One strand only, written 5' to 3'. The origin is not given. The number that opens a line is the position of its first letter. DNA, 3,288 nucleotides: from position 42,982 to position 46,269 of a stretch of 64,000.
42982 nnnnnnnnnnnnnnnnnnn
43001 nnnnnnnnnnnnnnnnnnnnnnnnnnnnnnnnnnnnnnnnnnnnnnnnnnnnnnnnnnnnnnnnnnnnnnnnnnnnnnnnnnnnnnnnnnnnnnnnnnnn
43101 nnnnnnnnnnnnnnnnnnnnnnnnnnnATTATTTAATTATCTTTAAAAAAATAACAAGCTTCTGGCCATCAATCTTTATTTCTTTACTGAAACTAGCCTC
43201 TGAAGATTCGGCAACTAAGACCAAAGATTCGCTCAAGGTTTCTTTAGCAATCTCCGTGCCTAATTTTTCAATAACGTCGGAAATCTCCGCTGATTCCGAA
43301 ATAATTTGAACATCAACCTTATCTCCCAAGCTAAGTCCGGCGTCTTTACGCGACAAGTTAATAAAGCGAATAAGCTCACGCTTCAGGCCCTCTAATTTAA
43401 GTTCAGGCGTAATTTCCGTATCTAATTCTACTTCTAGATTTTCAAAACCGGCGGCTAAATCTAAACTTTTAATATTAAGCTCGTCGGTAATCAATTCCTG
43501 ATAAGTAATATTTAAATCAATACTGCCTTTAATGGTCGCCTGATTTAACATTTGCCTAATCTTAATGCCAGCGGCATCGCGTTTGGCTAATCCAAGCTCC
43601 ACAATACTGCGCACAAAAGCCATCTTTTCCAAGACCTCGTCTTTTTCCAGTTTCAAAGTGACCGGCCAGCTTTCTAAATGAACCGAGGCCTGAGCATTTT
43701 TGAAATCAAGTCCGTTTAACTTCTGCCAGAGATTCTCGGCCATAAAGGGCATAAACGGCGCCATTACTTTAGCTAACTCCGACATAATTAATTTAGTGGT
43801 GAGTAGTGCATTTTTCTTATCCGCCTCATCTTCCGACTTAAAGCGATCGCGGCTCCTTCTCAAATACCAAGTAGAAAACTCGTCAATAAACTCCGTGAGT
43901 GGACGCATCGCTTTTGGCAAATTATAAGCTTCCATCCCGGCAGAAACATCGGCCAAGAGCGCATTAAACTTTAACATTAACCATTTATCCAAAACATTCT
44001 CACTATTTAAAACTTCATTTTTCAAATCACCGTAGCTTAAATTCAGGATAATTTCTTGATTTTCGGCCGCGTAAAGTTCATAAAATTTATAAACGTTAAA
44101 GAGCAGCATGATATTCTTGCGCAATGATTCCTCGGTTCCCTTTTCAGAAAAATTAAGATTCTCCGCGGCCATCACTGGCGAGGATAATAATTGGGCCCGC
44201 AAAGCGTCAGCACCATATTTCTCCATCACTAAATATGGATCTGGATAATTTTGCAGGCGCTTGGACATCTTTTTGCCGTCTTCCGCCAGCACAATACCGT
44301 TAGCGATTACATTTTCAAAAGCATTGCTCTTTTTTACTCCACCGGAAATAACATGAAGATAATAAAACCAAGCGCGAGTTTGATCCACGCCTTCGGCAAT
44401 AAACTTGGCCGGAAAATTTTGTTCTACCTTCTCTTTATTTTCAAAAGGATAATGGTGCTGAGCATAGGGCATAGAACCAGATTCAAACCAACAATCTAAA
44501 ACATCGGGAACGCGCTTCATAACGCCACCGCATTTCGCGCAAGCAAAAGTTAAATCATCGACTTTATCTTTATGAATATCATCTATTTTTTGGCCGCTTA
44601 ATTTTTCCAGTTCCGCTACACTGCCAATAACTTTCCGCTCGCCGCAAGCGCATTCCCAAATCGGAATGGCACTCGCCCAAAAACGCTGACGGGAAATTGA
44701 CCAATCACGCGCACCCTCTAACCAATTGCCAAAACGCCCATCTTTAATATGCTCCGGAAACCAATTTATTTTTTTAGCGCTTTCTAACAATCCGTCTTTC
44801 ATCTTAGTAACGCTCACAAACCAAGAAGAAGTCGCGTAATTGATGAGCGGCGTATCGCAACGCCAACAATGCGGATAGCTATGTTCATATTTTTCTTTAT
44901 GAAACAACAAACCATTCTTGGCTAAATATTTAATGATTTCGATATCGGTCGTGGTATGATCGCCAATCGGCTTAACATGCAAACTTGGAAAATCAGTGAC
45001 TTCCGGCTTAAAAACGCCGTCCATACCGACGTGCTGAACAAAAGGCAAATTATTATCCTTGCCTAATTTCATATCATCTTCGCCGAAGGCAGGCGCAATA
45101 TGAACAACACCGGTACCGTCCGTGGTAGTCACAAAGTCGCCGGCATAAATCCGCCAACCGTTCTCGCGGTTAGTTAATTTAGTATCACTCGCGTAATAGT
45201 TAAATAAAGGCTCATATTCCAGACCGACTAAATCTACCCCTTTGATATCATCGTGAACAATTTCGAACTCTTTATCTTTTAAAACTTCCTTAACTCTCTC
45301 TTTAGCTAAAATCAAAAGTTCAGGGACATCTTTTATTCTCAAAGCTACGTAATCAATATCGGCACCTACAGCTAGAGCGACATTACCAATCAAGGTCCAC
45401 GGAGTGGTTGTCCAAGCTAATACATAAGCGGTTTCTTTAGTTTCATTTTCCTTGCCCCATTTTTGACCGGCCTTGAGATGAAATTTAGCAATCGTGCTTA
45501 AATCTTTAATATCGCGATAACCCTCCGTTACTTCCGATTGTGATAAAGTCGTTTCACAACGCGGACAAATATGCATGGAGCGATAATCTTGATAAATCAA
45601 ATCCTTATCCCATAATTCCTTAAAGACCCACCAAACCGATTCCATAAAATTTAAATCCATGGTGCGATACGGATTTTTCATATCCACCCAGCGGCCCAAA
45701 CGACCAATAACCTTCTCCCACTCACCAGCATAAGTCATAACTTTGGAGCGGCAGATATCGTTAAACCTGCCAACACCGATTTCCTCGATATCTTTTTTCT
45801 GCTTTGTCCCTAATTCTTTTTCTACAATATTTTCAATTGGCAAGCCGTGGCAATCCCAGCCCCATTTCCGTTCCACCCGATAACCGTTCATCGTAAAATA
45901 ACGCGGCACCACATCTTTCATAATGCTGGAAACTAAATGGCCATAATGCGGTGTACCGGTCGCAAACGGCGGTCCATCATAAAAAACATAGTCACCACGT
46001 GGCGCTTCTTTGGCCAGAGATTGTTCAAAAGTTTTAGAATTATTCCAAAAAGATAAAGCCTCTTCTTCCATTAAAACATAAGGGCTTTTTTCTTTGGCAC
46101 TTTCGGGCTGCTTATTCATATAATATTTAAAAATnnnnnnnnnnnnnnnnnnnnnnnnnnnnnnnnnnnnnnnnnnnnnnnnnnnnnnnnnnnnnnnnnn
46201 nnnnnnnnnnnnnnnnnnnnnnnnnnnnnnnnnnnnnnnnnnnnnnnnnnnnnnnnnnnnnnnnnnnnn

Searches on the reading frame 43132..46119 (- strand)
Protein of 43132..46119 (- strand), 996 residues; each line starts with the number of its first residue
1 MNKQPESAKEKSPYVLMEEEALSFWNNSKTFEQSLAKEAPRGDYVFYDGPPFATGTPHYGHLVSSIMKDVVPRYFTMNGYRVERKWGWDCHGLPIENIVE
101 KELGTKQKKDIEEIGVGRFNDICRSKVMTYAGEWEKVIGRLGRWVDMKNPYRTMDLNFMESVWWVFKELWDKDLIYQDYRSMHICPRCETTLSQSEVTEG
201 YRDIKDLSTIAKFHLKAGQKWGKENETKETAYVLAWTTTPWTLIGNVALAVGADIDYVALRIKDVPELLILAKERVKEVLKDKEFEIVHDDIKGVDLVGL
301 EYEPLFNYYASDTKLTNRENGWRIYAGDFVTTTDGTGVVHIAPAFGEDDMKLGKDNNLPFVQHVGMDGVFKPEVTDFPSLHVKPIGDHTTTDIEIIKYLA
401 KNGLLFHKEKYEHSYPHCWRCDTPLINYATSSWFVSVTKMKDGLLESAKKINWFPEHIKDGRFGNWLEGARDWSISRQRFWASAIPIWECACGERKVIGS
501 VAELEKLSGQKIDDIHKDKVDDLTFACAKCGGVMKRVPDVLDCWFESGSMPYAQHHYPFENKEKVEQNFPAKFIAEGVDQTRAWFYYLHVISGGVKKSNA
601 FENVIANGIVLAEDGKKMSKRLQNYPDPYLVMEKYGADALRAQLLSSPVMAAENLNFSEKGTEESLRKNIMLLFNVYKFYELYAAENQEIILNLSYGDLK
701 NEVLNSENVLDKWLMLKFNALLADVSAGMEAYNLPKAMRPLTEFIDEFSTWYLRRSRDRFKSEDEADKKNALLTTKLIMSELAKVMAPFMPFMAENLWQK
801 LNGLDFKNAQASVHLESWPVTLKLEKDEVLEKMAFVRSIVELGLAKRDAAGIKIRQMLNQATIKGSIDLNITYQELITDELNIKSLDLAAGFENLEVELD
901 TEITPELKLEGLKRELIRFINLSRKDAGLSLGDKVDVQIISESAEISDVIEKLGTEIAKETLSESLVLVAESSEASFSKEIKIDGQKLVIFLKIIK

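Call 30: find_encoding_contigs(protein=window:43132-46119:-, flank=10000, max_places=1)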
Protein window:43132-46119:- (996 aa): no gene with exactly this product is on record in the collection.

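Call 40: search_protein_families(library=pfam, proteins=[window:43132-46119:-], max_evalue=0.001)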
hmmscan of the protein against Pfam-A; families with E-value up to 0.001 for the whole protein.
window:43132-46119:- (996 aa): 4 families
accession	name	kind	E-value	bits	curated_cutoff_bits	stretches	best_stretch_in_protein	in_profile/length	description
PF00133.28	tRNA-synt_1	-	3.5e-133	444.8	22.7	1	22-655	3-413/414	tRNA synthetases class I (I, L, M and V)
PF08264.19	Anticodon_1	-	8.9e-29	100.7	25.1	1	711-857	1-143/148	Anticodon-binding domain of tRNA ligase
PF19302.4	DUF5915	-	8.1e-18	65.1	27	1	869-992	75-192/195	Domain of unknown function (DUF5915)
PF09334.17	tRNA-synt_1g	-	4e-13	49.3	20.1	1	51-197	8-135/391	tRNA synthetases class I (M)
